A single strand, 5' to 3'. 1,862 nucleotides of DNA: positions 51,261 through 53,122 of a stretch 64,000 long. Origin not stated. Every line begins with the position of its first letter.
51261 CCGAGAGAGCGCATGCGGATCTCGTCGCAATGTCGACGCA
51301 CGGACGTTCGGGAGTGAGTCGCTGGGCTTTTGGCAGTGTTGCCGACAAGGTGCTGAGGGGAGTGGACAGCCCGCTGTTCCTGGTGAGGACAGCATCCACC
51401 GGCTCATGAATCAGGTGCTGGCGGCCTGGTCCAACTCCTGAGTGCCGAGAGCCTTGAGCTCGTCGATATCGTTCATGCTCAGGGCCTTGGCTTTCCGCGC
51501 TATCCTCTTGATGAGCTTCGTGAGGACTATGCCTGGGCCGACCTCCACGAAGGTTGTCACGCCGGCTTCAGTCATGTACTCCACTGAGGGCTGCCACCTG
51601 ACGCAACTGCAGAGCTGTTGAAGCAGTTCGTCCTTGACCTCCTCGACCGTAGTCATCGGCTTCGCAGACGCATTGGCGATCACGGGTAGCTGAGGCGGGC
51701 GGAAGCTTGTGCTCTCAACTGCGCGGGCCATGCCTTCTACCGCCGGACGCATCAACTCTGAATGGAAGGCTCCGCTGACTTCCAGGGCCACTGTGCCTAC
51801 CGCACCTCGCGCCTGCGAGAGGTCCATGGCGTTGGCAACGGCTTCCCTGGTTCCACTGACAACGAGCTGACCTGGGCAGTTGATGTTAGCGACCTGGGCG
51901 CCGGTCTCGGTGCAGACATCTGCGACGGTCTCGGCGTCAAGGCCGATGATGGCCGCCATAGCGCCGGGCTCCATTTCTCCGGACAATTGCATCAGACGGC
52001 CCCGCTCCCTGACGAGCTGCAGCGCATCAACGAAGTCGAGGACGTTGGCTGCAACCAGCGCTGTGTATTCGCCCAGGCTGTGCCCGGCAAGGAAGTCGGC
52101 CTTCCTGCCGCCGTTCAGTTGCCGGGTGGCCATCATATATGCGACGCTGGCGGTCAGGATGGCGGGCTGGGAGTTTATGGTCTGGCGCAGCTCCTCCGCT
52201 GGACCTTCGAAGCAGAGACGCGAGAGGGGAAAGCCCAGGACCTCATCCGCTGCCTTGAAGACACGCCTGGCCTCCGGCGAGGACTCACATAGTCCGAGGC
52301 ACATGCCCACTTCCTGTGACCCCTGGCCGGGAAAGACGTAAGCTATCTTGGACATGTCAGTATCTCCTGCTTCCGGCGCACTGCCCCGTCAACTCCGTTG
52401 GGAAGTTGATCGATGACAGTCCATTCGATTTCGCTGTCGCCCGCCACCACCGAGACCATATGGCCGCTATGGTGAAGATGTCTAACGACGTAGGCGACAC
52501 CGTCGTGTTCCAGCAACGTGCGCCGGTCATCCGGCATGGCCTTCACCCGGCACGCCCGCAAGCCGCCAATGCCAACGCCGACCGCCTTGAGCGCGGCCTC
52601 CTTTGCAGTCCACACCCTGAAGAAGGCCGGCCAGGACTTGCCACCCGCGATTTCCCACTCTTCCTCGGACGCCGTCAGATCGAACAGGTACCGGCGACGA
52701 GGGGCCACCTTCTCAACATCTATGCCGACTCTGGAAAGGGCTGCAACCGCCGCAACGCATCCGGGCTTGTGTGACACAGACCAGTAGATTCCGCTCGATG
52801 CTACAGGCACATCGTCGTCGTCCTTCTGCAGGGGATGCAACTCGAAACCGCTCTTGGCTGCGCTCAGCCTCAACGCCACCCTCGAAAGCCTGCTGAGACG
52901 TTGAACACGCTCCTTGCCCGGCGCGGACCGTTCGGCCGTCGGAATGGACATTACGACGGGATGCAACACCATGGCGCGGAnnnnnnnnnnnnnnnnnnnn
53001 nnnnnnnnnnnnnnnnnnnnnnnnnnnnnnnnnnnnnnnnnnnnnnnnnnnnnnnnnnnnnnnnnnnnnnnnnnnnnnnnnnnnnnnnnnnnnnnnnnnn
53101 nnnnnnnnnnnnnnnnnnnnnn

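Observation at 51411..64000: Dedicated FAS-II-like operon with its own ACP, Sfp-type PPTase, two CrtI/RetSat-family oxidoreductases, DUF362 and a condensation-type acyltransferase: candidate specialised lipid or polyene pathway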

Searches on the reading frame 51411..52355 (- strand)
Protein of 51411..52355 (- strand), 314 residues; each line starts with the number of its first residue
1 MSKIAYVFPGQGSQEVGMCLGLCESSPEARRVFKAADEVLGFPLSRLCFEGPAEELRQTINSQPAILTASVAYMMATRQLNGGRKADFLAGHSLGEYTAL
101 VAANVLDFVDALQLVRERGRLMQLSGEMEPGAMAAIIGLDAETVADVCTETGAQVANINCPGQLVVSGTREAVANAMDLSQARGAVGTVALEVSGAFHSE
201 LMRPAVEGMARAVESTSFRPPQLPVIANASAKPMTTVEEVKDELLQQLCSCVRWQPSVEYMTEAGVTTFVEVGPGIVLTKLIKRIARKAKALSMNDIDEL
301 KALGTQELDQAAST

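Call 3: search_protein_families(library=pfam, proteins=[window:51411-52355:-], max_evalue=0.001)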
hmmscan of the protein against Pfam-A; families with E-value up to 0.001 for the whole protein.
window:51411-52355:- (314 aa): 1 family
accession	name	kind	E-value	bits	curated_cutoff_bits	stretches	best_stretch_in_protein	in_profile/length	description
PF00698.26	Acyl_transf_1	-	7.3e-41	141.1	32.7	1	6-298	2-286/319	Acyl transferase domain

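Call 5: search_protein_families(library=ncbifam, proteins=[window:51411-52355:-], max_evalue=0.00001)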
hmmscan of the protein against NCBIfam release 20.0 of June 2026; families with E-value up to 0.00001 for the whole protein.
window:51411-52355:- (314 aa): 8 families
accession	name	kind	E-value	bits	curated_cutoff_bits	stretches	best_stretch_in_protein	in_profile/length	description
TIGR00128.1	fabD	equivalog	5.7e-99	331.2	260.9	1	3-288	2-289/290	ACP S-malonyltransferase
TIGR03131.1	malonate_mdcH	equivalog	2.6e-67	227.3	297.9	1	4-303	1-293/297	malonate decarboxylase subunit epsilon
NF045894.1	PKS_plus_SDR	equivalog_domain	3.4e-51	174.1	1740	1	3-290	531-819/1515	type I polyketide synthase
TIGR02813.1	omega_3_PfaA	subfamily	1.9e-44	150.9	1010.1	1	2-289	579-883/2582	polyketide-type polyunsaturated fatty acid synthase PfaA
NF037941.1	PKS_NbtC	equivalog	7.6e-24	83.7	1150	1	3-279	96-377/1027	nocobactin polyketide synthase NbtC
NF037940.1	PKS_MbtD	equivalog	1.2e-23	83.2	1150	1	2-273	90-361/978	mycobactin polyketide synthase MbtD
NF040607.1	mycolic_Pks13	equivalog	9.4e-17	59.8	2100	1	5-279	666-947/1680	polyketide synthase Pks13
NF041183.1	Pks2_ls1_myc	equivalog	3.2e-15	54.1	2400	1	6-289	535-817/2086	sulfolipid-1 biosynthesis phthioceranic/hydroxyphthioceranic acid synthase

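Call 66: find_homologous_proteins(query=window:51411-52355:-, max_evalue=1e-20)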
Query window:51411-52355:- (314 aa): 8000 proteins with E <= 1e-20 among 8000 candidates; the best 120 are listed.
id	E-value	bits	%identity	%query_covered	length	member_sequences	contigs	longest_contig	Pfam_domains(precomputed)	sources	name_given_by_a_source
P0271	6.3e-198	674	100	100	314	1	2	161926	PF00698.27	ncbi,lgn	-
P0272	2.5e-140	485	75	91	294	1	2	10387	PF00698.27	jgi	jgi:[acyl-carrier-protein] S-malonyltransferase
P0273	1.6e-139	483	76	91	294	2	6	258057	PF00698.27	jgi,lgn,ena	-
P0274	4.3e-137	475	71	96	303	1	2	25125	PF00698.27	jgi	jgi:[acyl-carrier-protein] S-malonyltransferase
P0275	2.3e-136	472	68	97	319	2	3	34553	PF00698.27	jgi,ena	-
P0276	2.6e-135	469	68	97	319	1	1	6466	PF00698.27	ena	-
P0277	7.1e-135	467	68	97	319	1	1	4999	PF00698.27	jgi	jgi:[acyl-carrier-protein] S-malonyltransferase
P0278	8.1e-135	467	67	96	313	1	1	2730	PF00698.27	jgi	-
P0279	1.0e-134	467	70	96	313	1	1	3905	PF00698.27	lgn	-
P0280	3.7e-134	465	68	96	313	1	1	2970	PF00698.27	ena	-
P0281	6.6e-134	464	68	96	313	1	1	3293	PF00698.27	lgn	-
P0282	1.0e-133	464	68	96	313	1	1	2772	PF00698.27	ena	-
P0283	1.5e-133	463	68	96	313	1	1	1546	PF00698.27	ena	-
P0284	1.7e-133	463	67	96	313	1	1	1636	PF00698.27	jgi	-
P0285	2.4e-133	462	68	96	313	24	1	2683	PF00698.27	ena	-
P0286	2.4e-133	462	67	96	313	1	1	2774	PF00698.27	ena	-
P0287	4.2e-133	462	69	96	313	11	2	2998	PF00698.27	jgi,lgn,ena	jgi:[acyl-carrier-protein] S-malonyltransferase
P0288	6.0e-133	461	67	96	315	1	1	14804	PF00698.27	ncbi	-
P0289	4.4e-132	458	66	96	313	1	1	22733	PF00698.27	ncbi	-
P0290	5.3e-132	458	67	96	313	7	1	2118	PF00698.27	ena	-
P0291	5.5e-132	458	66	96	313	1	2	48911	PF00698.27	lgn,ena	-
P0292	5.6e-132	458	67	96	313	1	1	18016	PF00698.27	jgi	-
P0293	8.0e-132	457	67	96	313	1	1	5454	PF00698.27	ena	-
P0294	9.0e-132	457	65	96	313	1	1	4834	PF00698.27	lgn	-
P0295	1.1e-131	457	67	96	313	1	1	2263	PF00698.27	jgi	jgi:[acyl-carrier-protein] S-malonyltransferase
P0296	1.1e-131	457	67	96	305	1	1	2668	PF00698.27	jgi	jgi:[acyl-carrier-protein] S-malonyltransferase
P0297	1.2e-131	457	65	96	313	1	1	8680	PF00698.27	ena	-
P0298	1.3e-131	457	66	96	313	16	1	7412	PF00698.27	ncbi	-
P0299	1.3e-131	457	66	96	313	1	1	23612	PF00698.27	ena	-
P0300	2.3e-131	456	67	96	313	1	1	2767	PF00698.27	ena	-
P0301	2.3e-131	456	68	96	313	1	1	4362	PF00698.27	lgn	-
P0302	2.4e-131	456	65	96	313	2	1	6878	PF00698.27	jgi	-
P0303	4.0e-131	455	67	96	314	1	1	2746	PF00698.27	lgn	-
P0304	4.9e-131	455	65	96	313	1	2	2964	PF00698.27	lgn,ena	-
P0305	6.4e-131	454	65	96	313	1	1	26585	PF00698.27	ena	-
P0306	9.6e-131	454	66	96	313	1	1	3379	PF00698.27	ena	-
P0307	1.1e-130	454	68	96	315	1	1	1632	PF00698.27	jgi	jgi:[acyl-carrier-protein] S-malonyltransferase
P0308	1.2e-130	454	67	96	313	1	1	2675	PF00698.27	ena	-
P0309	1.7e-130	453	66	96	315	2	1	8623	PF00698.27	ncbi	-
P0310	1.7e-130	453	67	96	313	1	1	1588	PF00698.27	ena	-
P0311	2.3e-130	453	66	96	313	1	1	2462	PF00698.27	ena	-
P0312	2.3e-130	453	66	96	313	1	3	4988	PF00698.27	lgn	-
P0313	2.4e-130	453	65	96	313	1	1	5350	PF00698.27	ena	-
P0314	2.9e-130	452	66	96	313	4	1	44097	PF00698.27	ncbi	-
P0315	4.5e-130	452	67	97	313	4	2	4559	PF00698.27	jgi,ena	-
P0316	4.6e-130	452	66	96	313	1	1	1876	PF00698.27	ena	-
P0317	6.3e-130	451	66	96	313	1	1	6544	PF00698.27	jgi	-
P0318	1.9e-129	450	66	96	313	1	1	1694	PF00698.27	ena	-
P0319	2.0e-129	450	66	97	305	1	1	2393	PF00698.27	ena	-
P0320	2.2e-129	449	68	96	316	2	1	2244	PF00698.27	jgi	-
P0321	3.1e-129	449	66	96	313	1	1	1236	PF00698.27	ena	-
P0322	4.8e-129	448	68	96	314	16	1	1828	PF00698.27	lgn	-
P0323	1.1e-128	447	66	96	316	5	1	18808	PF00698.27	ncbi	ncbi:ACP S-malonyltransferase [Chloroflexota bacterium]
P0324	1.2e-128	447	66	96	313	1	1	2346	PF00698.27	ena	-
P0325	1.6e-128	447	67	96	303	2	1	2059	PF00698.27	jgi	jgi:[acyl-carrier-protein] S-malonyltransferase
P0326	2.4e-128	446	67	96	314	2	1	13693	PF00698.27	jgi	jgi:[acyl-carrier-protein] S-malonyltransferase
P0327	2.7e-128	446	67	96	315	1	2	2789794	PF00698.27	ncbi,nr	ncbi:MAG: ACP S-malonyltransferase [Dehalococcoidia bacterium]|nr:MAG: ACP S-malonyltransferase [Deh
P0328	3.5e-128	445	67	96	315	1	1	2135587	PF00698.27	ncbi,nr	ncbi:MAG: ACP S-malonyltransferase [Dehalococcoidia bacterium]|nr:MAG: ACP S-malonyltransferase [Deh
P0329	3.6e-128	445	65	96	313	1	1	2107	PF00698.27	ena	-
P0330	4.1e-128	445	65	96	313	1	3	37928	PF00698.27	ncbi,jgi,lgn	-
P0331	4.5e-128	445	65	97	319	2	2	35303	PF00698.27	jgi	jgi:[acyl-carrier-protein] S-malonyltransferase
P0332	7.1e-128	444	67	96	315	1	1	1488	PF00698.27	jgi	jgi:[acyl-carrier-protein] S-malonyltransferase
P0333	1.0e-127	444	65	96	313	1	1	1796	PF00698.27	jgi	jgi:[acyl-carrier-protein] S-malonyltransferase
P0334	1.8e-127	443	65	96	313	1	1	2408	PF00698.27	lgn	-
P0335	2.0e-127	443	65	96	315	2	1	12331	PF00698.27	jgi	-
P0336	2.2e-127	443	67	96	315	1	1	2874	PF00698.27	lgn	-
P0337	2.8e-127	442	65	96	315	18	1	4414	PF00698.27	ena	-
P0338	2.9e-127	442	65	96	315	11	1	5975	PF00698.27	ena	-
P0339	3.5e-127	442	65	96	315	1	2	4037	PF00698.27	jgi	jgi:[acyl-carrier-protein] S-malonyltransferase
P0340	4.3e-127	442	66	96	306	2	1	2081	PF00698.27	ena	-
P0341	7.4e-127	441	64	97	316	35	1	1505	PF00698.27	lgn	-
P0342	7.5e-127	441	65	97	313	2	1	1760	PF00698.27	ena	-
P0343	7.5e-127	441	65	96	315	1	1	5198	PF00698.27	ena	-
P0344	8.9e-127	441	64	96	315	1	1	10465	PF00698.27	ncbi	-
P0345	1.0e-126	441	65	97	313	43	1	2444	PF00698.27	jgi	-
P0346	1.9e-126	440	64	96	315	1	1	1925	PF00698.27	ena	-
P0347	3.8e-126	439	67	96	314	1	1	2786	PF00698.27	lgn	-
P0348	3.8e-126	439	65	96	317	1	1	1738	PF00698.27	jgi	jgi:[acyl-carrier-protein] S-malonyltransferase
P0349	7.9e-126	438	65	96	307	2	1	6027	PF00698.27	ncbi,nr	ncbi:MAG: ACP S-malonyltransferase [Dehalococcoidia bacterium]|nr:ACP S-malonyltransferase [Dehaloco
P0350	1.2e-125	437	65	96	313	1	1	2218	PF00698.27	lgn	-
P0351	1.2e-125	437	66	96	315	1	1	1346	PF00698.27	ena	-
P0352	2.1e-125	436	64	96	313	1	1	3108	PF00698.27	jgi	-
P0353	2.2e-125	436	64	97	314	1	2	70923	PF00698.27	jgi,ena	-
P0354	4.9e-125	435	65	96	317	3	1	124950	PF00698.27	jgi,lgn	-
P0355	6.1e-125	435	64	96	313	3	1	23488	PF00698.27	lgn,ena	-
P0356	8.1e-125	434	65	96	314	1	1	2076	PF00698.27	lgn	-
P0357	1.7e-124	433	66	95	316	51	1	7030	PF00698.27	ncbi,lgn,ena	ncbi:MAG: ACP S-malonyltransferase [Dehalococcoidia bacterium]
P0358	1.8e-124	433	63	97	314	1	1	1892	PF00698.27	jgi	-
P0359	2.5e-124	433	64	97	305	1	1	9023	PF00698.27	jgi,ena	-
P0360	2.7e-124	433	64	97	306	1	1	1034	PF00698.27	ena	-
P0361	3.1e-124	432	65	96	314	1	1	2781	PF00698.27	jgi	jgi:[acyl-carrier-protein] S-malonyltransferase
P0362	5.3e-124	432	65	96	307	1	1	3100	PF00698.27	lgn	-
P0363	6.8e-124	431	63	96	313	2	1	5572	PF00698.27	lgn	-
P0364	9.2e-124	431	65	96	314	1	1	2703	PF00698.27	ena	-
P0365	9.4e-124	431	64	96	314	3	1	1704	PF00698.27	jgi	jgi:[acyl-carrier-protein] S-malonyltransferase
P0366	1.9e-123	430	62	97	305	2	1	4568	PF00698.27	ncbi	-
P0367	2.2e-123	430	63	97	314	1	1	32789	PF00698.27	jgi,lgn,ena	-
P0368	2.3e-123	430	63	96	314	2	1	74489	PF00698.27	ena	-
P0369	2.9e-123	429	65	96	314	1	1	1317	PF00698.27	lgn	-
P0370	3.3e-123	429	65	96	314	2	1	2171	PF00698.27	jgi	jgi:[acyl-carrier-protein] S-malonyltransferase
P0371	3.6e-123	429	64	96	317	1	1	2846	PF00698.27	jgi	jgi:[acyl-carrier-protein] S-malonyltransferase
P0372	4.9e-123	429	64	96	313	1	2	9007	PF00698.27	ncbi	ncbi:MAG: ACP S-malonyltransferase [Dehalococcoidia bacterium]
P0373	1.8e-122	427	66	96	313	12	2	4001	PF00698.27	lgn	-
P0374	2.4e-122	426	61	97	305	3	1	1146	PF00698.27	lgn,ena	-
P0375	3.5e-122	426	64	96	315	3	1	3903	PF00698.27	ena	-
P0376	5.0e-122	425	61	98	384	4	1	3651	PF00698.27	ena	-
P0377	6.3e-122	425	65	96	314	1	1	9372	PF00698.27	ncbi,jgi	-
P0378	6.6e-122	425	62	96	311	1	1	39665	PF00698.27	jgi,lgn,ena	-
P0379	7.4e-122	425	63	96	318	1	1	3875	PF00698.27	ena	-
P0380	8.1e-122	425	63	96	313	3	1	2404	PF00698.27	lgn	-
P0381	9.5e-122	424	63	97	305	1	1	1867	PF00698.27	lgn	-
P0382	1.4e-121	424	63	96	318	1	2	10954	PF00698.27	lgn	-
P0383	1.4e-121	424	63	96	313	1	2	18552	PF00698.27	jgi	jgi:[acyl-carrier-protein] S-malonyltransferase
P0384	1.8e-121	423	62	96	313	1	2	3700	PF00698.27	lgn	-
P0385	2.0e-121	423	62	96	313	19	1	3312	PF00698.27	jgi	jgi:[acyl-carrier-protein] S-malonyltransferase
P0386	2.3e-121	423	62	96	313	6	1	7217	PF00698.27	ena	-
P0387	5.1e-121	422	61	96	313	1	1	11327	PF00698.27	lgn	-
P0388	8.0e-121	421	63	98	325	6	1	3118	PF00698.27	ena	-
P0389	8.0e-121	421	61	96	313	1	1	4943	PF00698.27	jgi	jgi:[acyl-carrier-protein] S-malonyltransferase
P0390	9.7e-121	421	62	97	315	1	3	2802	PF00698.27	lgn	-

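Call 67: find_encoding_contigs(protein=P0327, flank=10000, max_places=2)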
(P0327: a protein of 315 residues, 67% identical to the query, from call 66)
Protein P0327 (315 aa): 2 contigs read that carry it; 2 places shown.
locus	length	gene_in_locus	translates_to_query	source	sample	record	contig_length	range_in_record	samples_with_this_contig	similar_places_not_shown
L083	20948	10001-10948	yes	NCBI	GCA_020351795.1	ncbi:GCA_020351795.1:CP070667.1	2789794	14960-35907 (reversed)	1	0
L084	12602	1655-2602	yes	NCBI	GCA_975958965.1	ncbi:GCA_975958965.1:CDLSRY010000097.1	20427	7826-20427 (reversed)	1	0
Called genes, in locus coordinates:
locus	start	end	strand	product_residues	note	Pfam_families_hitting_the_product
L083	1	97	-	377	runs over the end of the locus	PF02771:Acyl-CoA_dh_N, PF02770:Acyl-CoA_dh_M, PF00441:Acyl-CoA_dh_1, PF08028:Acyl-CoA_dh_2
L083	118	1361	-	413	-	PF00108:Thiolase_N, PF02803:Thiolase_C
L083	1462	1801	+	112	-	PF02126:PTE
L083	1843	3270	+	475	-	PF11794:HpaB_N, PF03241:HpaB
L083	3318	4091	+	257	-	PF00106:adh_short, PF08659:KR, PF13561:adh_short_C2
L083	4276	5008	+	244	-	PF12773:DZR, PF13240:Zn_Ribbon_1 (weak), PF00990:GGDEF (weak), PF00211:Guanylate_cyc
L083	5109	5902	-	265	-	PF03977:OAD_beta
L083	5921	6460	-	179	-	PF04277:OAD_gamma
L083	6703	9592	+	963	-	PF02811:PHP, PF07733:DNA_pol3_alpha, PF17657:DNA_pol3_finger, PF14579:HHH_6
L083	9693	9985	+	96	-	PF01648:ACPS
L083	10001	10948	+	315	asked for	PF00698:Acyl_transf_1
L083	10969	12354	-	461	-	PF00232:Glyco_hydro_1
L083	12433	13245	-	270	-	PF01791:DeoC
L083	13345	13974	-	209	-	PF01726:LexA_DNA_bind, PF00717:Peptidase_S24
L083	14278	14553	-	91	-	PF01649:Ribosomal_S20p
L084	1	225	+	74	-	?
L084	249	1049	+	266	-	PF00106:adh_short, PF13561:adh_short_C2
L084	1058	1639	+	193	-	PF01648:ACPS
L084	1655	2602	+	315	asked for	PF00698:Acyl_transf_1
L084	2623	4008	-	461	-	PF00232:Glyco_hydro_1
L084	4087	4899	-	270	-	PF01791:DeoC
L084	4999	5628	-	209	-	PF01726:LexA_DNA_bind, PF00717:Peptidase_S24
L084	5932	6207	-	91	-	PF01649:Ribosomal_S20p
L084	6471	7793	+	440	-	PF00278:Orn_DAP_Arg_deC, PF02784:Orn_Arg_deC_N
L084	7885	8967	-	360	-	PF00091:Tubulin, PF12327:FtsZ_C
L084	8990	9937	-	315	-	PF01795:Methyltransf_5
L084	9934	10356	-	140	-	PF02381:MraZ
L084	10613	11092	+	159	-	PF00994:MoCF_biosynth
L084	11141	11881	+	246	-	PF01746:tRNA_m1G_MT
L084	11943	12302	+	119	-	PF01245:Ribosomal_L19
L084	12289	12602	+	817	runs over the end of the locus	PF17764:PriA_3primeBD, PF00270:DEAD, PF04851:ResIII, PF18319:Zn_ribbon_PriA, PF00271:Helicase_C (weak), PF18074:PriA_C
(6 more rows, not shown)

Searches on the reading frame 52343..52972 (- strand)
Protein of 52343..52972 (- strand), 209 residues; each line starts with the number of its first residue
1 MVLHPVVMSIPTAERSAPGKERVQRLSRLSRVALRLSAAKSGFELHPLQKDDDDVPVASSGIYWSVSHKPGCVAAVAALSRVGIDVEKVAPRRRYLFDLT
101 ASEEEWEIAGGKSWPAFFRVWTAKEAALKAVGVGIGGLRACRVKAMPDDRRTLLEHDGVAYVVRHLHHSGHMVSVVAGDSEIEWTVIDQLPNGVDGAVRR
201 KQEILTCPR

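Call 3: search_protein_families(library=pfam, proteins=[window:52343-52972:-], max_evalue=0.001)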
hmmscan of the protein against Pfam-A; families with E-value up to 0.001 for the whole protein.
window:52343-52972:- (209 aa): 2 families
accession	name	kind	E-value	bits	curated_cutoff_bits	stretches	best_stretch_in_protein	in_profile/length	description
PF01648.25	ACPS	-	4.4e-13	49.7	25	1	81-158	1-91/111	4'-phosphopantetheinyl transferase superfamily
PF17837.6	4PPT_N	-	0.00055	20.4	27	0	29-78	19-68/68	4'-phosphopantetheinyl transferase N-terminal domain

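Call 5: search_protein_families(library=ncbifam, proteins=[window:52343-52972:-], max_evalue=0.00001)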
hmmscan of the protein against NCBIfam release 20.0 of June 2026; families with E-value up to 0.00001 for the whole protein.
window:52343-52972:- (209 aa): 1 family
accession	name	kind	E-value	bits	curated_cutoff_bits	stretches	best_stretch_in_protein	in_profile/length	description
NF042922.1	4PPT_HetI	equivalog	3.7e-08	33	370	1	55-157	96-205/235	4'-phosphopantetheinyl transferase HetI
